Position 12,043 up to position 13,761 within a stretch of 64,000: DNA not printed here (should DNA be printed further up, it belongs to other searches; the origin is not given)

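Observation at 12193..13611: Signal-peptide-less protein built from three tandem CBM4/9-like domains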

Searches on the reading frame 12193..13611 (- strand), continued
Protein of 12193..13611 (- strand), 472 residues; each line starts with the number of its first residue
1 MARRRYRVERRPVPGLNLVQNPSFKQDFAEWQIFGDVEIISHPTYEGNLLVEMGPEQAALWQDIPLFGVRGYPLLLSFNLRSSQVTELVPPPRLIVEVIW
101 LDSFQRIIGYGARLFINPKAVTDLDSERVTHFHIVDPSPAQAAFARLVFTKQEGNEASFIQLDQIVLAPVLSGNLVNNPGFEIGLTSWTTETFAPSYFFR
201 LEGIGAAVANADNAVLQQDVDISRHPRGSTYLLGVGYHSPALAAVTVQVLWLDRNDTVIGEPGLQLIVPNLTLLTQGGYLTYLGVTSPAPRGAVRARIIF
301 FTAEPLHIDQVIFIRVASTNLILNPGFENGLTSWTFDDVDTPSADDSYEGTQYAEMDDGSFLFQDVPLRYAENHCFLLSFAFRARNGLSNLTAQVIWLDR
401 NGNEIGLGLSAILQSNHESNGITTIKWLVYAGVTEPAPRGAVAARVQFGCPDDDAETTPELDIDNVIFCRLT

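Call 45: search_protein_representatives(alignment_id=A1)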
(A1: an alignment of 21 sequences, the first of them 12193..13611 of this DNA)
Query: 21 sequences, 469 profile positions. Proteins with E-value up to 0.001 (for the whole library): 1587; up to 1e-10: 248; up to 1e-30: 35. The best 150 are listed.
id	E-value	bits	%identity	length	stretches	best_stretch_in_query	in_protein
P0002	4.2e-184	628.7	-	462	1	10-469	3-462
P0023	4.3e-180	615.5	-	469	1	6-468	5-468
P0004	1.3e-177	607.3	-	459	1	13-468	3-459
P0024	6.3e-176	601.7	-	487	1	5-468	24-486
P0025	7.6e-173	591.6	-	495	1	10-469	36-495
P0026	7.6e-173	591.6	-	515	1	10-469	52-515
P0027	1.9e-159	547.4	-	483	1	5-469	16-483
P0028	6.8e-157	539.0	-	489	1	7-468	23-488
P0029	2.2e-146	504.3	-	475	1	15-468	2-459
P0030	8.4e-140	482.6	-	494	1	15-469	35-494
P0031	2.8e-134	464.4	-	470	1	10-468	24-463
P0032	2.8e-129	447.9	-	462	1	12-468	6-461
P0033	9.3e-126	436.3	-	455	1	15-466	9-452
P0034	1.1e-125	436.1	-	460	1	15-468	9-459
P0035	2.0e-116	405.5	-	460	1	13-468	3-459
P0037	3.8e-103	361.7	-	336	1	174-469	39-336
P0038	9.6e-103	360.4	-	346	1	129-469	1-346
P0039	1.3e-87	310.5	-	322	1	173-468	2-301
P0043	1.7e-74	267.2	-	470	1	15-468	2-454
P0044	3.5e-67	243.2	-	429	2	13-178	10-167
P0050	4.6e-38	147.2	-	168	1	13-167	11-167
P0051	3.2e-37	144.4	-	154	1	16-166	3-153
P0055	4.1e-31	124.3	-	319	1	18-310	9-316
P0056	2.9e-29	118.2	-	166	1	9-166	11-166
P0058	6.2e-29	117.1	-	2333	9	172-397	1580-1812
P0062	2.0e-26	108.8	-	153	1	16-165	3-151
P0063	3.5e-26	108.0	-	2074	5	302-378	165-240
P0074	5.4e-23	97.5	-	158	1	16-163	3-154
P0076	3.2e-22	94.9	-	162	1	15-165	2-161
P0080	6.6e-21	90.6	-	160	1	315-465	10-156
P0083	1.6e-20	89.3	-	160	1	316-466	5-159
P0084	2.5e-20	88.7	-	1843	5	151-379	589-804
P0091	4.5e-19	84.5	-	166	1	316-466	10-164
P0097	1.7e-18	82.7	-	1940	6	315-358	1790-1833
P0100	2.4e-18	82.1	-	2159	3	167-381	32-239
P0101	2.7e-18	82.0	-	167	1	316-468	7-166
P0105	3.6e-18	81.5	-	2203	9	293-377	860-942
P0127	1.2e-15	73.3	-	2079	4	19-349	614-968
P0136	3.2e-15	71.8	-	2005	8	241-307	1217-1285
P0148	1.3e-14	69.9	-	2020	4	169-443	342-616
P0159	3.0e-14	68.6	-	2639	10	306-392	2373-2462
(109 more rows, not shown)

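Call 49: find_encoding_contigs(protein=P0005, flank=5000, max_places=1)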
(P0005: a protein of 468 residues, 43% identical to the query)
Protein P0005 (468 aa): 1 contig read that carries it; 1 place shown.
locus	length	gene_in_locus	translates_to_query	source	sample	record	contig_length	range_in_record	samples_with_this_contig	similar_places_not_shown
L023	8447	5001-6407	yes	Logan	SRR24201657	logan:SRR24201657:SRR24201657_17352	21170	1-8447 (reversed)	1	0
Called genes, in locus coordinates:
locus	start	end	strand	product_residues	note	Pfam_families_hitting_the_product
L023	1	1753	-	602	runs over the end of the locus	PF00005:ABC_tran, PF13304:AAA_21 (faint)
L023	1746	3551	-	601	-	PF00005:ABC_tran, PF13304:AAA_21 (faint)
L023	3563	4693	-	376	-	PF01022:HTH_5, PF12840:HTH_20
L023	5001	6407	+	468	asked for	PF02018:CBM_4_9 (faint)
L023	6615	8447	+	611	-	?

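Call 50: find_encoding_contigs(protein=P0008, flank=5000, max_places=1)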
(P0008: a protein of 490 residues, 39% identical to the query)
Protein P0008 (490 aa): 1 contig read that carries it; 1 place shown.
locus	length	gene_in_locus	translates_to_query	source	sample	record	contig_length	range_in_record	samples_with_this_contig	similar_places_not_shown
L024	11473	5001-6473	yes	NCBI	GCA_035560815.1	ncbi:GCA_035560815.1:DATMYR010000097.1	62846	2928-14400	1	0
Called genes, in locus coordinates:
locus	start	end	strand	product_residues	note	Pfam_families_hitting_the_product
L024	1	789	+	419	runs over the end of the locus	PF22599:SecDF_P1_head, PF02355:SecD_SecF_C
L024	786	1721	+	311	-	PF02355:SecD_SecF_C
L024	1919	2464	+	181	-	PF04542:Sigma70_r2, PF08281:Sigma70_r4_2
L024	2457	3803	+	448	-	-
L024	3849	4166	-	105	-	PF01638:HxlR (weak), PF13601:HTH_34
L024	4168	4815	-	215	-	-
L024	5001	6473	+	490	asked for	PF02018:CBM_4_9 (faint)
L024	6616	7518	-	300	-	PF00795:CN_hydrolase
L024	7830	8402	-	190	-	PF00881:Nitroreductase, PF14512:TM1586_NiRdase (faint)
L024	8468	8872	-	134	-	PF01243:PNPOx_N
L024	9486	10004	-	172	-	PF25954:Beta-barrel_RND_2 (weak)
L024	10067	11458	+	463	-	PF00324:AA_permease, PF13520:AA_permease_2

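Call 51: find_encoding_contigs(protein=P0016, flank=5000, max_places=1)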
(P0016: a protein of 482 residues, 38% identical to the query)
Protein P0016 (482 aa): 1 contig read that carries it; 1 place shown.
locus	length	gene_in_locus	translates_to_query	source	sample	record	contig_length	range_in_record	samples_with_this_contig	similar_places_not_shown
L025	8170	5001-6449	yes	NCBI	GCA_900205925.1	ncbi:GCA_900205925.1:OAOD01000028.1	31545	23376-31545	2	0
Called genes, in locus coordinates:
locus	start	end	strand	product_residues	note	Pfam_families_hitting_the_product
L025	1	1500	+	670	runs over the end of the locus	PF02378:PTS_EIIC, PF00367:PTS_EIIB, PF00358:PTS_EIIA_1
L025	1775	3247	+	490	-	-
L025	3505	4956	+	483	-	-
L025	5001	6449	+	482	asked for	-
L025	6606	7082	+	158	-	PF04542:Sigma70_r2, PF08281:Sigma70_r4_2, PF04545:Sigma70_r4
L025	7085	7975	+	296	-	PF13786:DUF4179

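Call 52: find_encoding_contigs(protein=P0006, flank=5000, max_places=1)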
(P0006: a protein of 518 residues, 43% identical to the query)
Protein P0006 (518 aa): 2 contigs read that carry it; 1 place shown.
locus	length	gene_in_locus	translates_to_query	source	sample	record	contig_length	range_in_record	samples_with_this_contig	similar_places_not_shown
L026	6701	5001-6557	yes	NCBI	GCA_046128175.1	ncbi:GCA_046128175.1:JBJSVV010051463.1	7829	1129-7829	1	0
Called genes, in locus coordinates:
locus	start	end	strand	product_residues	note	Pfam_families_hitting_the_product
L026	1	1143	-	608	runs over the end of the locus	PF00005:ABC_tran, PF13304:AAA_21 (faint)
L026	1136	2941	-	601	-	PF13304:AAA_21 (faint), PF00005:ABC_tran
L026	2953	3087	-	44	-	-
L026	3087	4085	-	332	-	-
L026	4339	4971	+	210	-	PF19700:DUF6198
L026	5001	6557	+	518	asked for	-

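Call 53: find_encoding_contigs(protein=P0004, flank=5000, max_places=1)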
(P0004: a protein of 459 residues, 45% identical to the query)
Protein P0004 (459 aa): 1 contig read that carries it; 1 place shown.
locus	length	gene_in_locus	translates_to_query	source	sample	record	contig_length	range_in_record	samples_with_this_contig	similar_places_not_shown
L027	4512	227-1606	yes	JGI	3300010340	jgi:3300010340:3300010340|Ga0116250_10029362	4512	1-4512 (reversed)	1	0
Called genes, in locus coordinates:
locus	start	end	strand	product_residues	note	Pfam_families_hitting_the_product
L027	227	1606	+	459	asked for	-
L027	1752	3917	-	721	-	PF07833:Cu_amine_oxidN1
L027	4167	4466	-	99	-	PF13451:zf_Tbcl, PF23477:zf_Tbcl_2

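Call 54: find_encoding_contigs(protein=P0013, flank=5000, max_places=1)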
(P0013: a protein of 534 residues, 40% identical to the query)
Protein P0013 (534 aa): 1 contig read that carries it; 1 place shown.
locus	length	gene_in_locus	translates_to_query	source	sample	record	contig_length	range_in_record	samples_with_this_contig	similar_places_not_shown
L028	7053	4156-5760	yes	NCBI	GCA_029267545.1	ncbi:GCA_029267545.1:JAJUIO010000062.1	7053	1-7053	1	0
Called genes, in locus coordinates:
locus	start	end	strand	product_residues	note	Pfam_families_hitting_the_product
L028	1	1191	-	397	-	?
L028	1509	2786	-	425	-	PF03453:MoeA_N, PF00994:MoCF_biosynth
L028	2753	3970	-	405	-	PF03453:MoeA_N, PF00994:MoCF_biosynth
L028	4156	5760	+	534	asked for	-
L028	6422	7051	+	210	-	?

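Call 55: find_encoding_contigs(protein=P0022, flank=5000, max_places=1)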
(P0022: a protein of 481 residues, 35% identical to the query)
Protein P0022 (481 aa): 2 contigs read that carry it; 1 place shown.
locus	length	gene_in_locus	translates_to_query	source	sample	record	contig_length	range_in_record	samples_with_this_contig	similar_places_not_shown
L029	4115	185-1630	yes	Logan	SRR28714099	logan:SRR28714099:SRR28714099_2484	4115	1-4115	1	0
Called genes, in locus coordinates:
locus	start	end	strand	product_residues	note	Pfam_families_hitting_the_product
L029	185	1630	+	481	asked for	-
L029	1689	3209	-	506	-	PF00395:SLH, PF13539:Peptidase_M15_4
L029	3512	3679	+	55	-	-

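Call 64: fold_search(model_id=the predicted structure, library=viral)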
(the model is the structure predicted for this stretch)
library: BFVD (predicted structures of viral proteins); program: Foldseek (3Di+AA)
matches with E <= 10: 1813; with E <= 0.001: 511
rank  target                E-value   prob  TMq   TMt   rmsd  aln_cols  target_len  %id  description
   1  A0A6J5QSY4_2          1.4e-23  1.00  0.27  0.12  20.2       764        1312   12  Carbohydrate-binding, CenC-like [uncultured Caudovirales phage]
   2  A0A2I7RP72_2          2.9e-22  1.00  0.47  0.31  15.9       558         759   15  (no name in the UniProt tables at hand)
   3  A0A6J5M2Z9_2          1.4e-20  1.00  0.26  0.14  56.0       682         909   10  Fibronectin type III [uncultured Caudovirales phage]
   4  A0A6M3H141            3.6e-20  1.00  0.25  0.08  75.2       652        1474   11  (no name in the UniProt tables at hand)
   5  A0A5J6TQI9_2          2.3e-18  1.00  0.25  0.16  20.6       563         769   12  (no name in the UniProt tables at hand)
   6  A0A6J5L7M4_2          9.4e-18  1.00  0.27  0.12  42.1       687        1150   11  Tip attachment protein J [uncultured Caudovirales phage]
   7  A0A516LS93            3.4e-17  1.00  0.26  0.13  25.1       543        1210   12  (no name in the UniProt tables at hand)
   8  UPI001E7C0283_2       4.4e-17  1.00  0.25  0.13  44.6       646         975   10  (no name look-up for this kind of identifier)
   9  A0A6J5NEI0            8.0e-17  1.00  0.28  0.14  21.8       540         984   15  Uncharacterized protein [uncultured Caudovirales phage]
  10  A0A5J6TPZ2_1          9.4e-17  1.00  0.25  0.14  22.2       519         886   14  (no name in the UniProt tables at hand)
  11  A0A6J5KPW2            5.8e-16  1.00  0.28  0.12  24.4       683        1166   13  Uncharacterized protein [uncultured Caudovirales phage]
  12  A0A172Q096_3          8.4e-16  1.00  0.22  0.09  68.8       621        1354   10  F5/8 type C domain-containing protein [Acinetobacter phage vB_AbaM_ME3]
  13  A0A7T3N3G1            2.7e-15  1.00  0.24  0.13  20.8       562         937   13  Minor tail protein [Arthrobacter phage Wollypog]
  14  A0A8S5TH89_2          2.9e-15  1.00  0.23  0.13  34.7       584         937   12  Tail protein [Siphoviridae sp. ctuBK6]
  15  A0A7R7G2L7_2          3.8e-15  1.00  0.26  0.11  34.6       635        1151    8  (no name in the UniProt tables at hand)
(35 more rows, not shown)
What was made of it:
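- Phage tail proteins with CBM-CenC modules share the fold (call 64).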

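Call 65: list_cluster_members(proteins=[P0050, P0051, P0056, P0062, P0074, P0076, P0080, P0083, P0091, P0101])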
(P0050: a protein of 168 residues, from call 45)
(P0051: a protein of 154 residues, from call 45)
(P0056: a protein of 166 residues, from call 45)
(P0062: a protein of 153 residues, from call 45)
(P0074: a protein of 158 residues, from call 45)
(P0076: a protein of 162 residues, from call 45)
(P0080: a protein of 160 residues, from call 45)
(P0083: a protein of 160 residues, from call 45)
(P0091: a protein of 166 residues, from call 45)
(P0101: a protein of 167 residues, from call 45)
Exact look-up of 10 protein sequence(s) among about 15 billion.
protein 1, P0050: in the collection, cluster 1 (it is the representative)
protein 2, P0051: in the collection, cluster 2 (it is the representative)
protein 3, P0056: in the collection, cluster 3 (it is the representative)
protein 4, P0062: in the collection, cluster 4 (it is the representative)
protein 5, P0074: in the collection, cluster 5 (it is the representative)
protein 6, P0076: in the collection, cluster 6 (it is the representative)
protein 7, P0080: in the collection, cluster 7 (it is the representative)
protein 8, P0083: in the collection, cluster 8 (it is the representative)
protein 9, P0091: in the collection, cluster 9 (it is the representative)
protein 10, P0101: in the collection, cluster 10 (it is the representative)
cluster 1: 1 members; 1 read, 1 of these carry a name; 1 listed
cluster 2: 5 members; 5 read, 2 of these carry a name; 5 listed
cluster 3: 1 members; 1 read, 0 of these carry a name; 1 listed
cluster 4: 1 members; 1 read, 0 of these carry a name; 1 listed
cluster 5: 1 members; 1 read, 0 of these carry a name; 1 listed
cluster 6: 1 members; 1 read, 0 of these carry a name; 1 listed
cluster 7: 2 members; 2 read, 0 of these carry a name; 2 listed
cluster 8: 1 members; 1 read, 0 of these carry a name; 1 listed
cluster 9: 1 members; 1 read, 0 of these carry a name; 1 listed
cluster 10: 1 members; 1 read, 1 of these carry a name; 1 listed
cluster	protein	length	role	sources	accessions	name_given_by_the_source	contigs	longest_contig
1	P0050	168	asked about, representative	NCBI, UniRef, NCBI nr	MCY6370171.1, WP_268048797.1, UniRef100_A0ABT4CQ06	hypothetical protein [Clostridium ganghwense] | Uncharacterized protein n=1 Tax=Clostridium ganghwense TaxID=312089 RepID=A0ABT4CQ06_9CLOT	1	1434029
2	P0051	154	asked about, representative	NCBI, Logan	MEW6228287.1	MAG: hypothetical protein AB1700_09395 [Bacillota bacterium]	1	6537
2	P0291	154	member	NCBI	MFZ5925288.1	MAG: hypothetical protein ACOYW4_08590 [Bacillota bacterium]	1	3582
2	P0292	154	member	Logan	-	-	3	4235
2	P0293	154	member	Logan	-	-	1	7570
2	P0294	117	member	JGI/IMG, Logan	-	-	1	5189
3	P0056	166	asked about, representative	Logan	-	-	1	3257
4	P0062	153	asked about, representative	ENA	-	-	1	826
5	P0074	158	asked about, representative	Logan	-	-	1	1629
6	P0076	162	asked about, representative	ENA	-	-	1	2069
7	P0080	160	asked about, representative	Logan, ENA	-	-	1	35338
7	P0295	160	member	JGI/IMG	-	-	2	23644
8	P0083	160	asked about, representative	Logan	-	-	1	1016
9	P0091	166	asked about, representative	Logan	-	-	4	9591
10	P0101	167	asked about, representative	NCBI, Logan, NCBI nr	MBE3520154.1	MAG: hypothetical protein IMW97_07655 [Firmicutes bacterium] | hypothetical protein [Candidatus Fermentithermobacillaceae bacterium]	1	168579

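Call 72: find_encoding_contigs(protein=P0050, flank=4000, max_places=1)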
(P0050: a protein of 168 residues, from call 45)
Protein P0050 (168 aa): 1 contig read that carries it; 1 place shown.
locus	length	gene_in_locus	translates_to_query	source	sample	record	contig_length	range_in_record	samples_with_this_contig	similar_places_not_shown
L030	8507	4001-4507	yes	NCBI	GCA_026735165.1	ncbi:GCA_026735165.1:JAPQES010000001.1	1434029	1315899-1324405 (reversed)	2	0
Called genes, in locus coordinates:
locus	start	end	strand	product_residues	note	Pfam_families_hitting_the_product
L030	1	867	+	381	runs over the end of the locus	PF00483:NTP_transferase, PF12804:NTP_transf_3 (faint), PF07959:Fucose_pyrophosphorylase (faint), PF00132:Hexapep (faint), PF24894:Hexapep_GlmU, PF25084:LbH_EIF2B, PF25087:GMPPB_C (weak)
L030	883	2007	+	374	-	PF00483:NTP_transferase, PF25084:LbH_EIF2B, PF24894:Hexapep_GlmU, PF25247:LbH_GLGC (weak), PF00132:Hexapep (faint), PF25087:GMPPB_C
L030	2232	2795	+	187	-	PF00440:TetR_N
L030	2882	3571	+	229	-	-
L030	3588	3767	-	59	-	PF09388:SpoOE-like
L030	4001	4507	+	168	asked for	-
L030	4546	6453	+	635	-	-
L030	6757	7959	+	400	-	PF13426:PAS_9 (weak), PF00015:MCPsignal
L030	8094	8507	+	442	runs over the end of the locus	-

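Call 73: find_encoding_contigs(protein=P0101, flank=4000, max_places=1)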
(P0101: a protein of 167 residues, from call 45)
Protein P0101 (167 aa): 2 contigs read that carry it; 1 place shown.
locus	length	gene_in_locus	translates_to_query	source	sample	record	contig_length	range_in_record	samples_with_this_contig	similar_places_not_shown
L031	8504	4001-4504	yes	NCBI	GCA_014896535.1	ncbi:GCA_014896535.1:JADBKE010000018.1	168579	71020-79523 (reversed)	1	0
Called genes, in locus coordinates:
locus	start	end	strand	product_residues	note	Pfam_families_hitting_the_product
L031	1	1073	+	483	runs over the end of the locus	PF01139:RtcB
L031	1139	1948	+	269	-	PF01048:PNP_UDP_1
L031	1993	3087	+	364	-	PF01008:IF-2B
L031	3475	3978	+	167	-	-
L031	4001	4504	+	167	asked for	-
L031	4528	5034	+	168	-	-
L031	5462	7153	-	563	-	PF01979:Amidohydro_1 (faint), PF07969:Amidohydro_3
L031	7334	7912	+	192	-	PF01558:POR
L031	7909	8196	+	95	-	PF13187:Fer4_9 (faint), PF12797:Fer4_2 (faint), PF12837:Fer4_6 (faint), PF13237:Fer4_10 (weak), PF14697:Fer4_21, PF12838:Fer4_7 (weak), PF00037:Fer4 (weak)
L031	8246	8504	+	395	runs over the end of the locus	PF01855:POR_N, PF17147:PFOR_II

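Call 75: search_protein_families(library=pfam, proteins=[L030:4546-6453:+, L030:4001-4507:+, L031:3475-3978:+, L031:4001-4504:+, L031:4528-5034:+], max_evalue=0.01)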
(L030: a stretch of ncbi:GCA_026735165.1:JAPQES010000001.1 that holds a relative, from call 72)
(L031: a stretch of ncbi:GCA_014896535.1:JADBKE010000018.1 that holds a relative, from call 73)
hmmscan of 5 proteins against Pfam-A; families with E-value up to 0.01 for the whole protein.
L030:4546-6453:+ (635 aa): 1 family
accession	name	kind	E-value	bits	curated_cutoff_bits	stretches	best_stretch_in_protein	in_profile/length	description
PF11962.13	Peptidase_G2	-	2.3e-40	138.9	25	1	448-625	32-211/228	Peptidase_G2, IMC autoproteolytic cleavage domain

L030:4001-4507:+ (168 aa): 0 families

L031:3475-3978:+ (167 aa): 0 families

L031:4001-4504:+ (167 aa): 2 families
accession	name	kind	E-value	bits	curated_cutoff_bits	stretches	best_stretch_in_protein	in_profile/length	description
PF02018.23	CBM_4_9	-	0.0049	17.7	25.9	1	7-102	1-92/136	Carbohydrate binding domain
PF04862.18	DUF642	-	0.0055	16.9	27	1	58-96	63-101/157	Protein of unknown function (DUF642)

L031:4528-5034:+ (168 aa): 1 family
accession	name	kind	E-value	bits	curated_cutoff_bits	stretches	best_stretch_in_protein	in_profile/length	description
PF02018.23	CBM_4_9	-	0.0063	17.3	25.9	1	8-77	1-69/136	Carbohydrate binding domain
